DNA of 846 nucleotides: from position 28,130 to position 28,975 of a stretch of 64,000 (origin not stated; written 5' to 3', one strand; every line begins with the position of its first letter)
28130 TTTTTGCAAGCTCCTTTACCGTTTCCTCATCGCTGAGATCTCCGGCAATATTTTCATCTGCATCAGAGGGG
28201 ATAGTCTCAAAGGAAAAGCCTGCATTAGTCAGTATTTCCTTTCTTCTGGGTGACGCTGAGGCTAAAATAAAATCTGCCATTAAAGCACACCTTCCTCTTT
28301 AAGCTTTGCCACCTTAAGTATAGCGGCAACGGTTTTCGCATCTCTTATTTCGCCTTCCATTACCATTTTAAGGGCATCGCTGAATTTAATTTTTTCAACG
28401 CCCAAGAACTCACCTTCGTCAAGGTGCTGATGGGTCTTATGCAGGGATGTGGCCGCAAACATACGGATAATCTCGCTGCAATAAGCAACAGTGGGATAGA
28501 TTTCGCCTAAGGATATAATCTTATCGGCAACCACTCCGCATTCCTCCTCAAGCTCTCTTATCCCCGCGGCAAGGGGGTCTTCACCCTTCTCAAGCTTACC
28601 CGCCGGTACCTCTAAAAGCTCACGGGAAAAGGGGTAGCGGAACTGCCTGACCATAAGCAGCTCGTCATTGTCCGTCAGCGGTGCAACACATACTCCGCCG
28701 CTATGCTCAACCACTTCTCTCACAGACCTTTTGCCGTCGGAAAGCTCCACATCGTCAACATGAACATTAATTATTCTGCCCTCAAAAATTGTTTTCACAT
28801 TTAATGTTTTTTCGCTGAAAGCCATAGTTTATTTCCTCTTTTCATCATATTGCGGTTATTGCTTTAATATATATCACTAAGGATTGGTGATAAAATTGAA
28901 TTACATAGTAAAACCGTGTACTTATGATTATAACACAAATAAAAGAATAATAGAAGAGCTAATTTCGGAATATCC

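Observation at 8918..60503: Placement rule: the elements start at or just after a stop codon, in the orientation of the upstream gene (9 of 10 loci)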

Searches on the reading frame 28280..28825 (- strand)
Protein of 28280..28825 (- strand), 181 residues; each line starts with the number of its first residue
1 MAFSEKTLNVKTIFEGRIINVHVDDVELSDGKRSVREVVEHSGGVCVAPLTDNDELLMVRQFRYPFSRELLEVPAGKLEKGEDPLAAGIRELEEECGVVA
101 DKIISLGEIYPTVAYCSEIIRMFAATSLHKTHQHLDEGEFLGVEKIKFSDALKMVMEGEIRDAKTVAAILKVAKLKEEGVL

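Call 46: find_encoding_contigs(protein=window:28280-28825:-, flank=10000, max_places=10)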
Protein window:28280-28825:- (181 aa): 22 contigs read that carry it; 10 places shown.
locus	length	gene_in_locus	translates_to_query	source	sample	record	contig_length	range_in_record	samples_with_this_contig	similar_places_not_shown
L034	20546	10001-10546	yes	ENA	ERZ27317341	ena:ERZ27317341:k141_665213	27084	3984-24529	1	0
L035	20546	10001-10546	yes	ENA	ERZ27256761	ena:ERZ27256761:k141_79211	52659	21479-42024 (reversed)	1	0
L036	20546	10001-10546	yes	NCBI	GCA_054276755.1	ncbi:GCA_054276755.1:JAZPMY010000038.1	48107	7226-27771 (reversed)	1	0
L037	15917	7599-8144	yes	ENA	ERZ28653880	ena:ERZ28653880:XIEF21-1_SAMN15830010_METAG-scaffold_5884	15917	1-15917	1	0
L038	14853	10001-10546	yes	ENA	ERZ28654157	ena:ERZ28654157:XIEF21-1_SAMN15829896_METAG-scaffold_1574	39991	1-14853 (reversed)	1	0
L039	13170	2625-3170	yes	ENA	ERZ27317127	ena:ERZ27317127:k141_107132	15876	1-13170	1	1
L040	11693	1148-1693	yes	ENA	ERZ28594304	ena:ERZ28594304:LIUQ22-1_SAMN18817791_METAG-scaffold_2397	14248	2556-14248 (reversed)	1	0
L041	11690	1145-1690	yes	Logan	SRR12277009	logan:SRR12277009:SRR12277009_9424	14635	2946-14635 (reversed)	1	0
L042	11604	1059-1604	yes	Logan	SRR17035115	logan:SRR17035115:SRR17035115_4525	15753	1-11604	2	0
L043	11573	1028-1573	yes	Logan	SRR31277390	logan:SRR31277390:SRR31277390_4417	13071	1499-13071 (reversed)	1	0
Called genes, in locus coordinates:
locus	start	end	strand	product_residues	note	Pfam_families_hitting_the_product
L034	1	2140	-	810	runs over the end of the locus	PF14498:Glyco_hyd_65N_2, PF22124:Glyco_hydro_95_cat, PF21307:Glyco_hydro_95_C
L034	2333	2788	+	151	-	PF09148:DUF1934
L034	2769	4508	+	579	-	PF03485:Arg_tRNA_synt_N, PF00750:tRNA-synt_1d, PF05746:DALR_1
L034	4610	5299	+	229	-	PF00072:Response_reg, PF00486:Trans_reg_C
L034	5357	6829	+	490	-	PF00512:HisKA, PF14501:HATPase_c_5 (faint), PF02518:HATPase_c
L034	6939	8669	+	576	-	PF13365:Trypsin_2, PF00089:Trypsin, PF13180:PDZ_2 (weak)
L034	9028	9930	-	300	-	PF00246:Peptidase_M14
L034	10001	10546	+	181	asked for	PF28549:NDPSase_N, PF00293:NUDIX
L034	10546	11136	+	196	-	PF02545:Maf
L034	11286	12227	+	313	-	PF00198:2-oxoacid_dh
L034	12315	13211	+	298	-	PF24722:DUF7674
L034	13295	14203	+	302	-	PF00326:Peptidase_S9 (faint), PF00135:COesterase, PF20434:BD-FAE, PF07859:Abhydrolase_3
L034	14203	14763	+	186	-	PF02417:Chromate_transp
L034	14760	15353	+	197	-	PF02417:Chromate_transp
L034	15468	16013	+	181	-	PF04542:Sigma70_r2, PF08281:Sigma70_r4_2 (weak)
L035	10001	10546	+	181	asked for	PF28549:NDPSase_N, PF00293:NUDIX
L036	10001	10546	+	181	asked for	PF28549:NDPSase_N, PF00293:NUDIX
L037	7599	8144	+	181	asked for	PF28549:NDPSase_N, PF00293:NUDIX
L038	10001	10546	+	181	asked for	PF28549:NDPSase_N, PF00293:NUDIX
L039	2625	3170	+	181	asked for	PF28549:NDPSase_N, PF00293:NUDIX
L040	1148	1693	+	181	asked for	PF28549:NDPSase_N, PF00293:NUDIX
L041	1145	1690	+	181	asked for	PF28549:NDPSase_N, PF00293:NUDIX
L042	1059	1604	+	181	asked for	PF28549:NDPSase_N, PF00293:NUDIX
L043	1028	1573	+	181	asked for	PF28549:NDPSase_N, PF00293:NUDIX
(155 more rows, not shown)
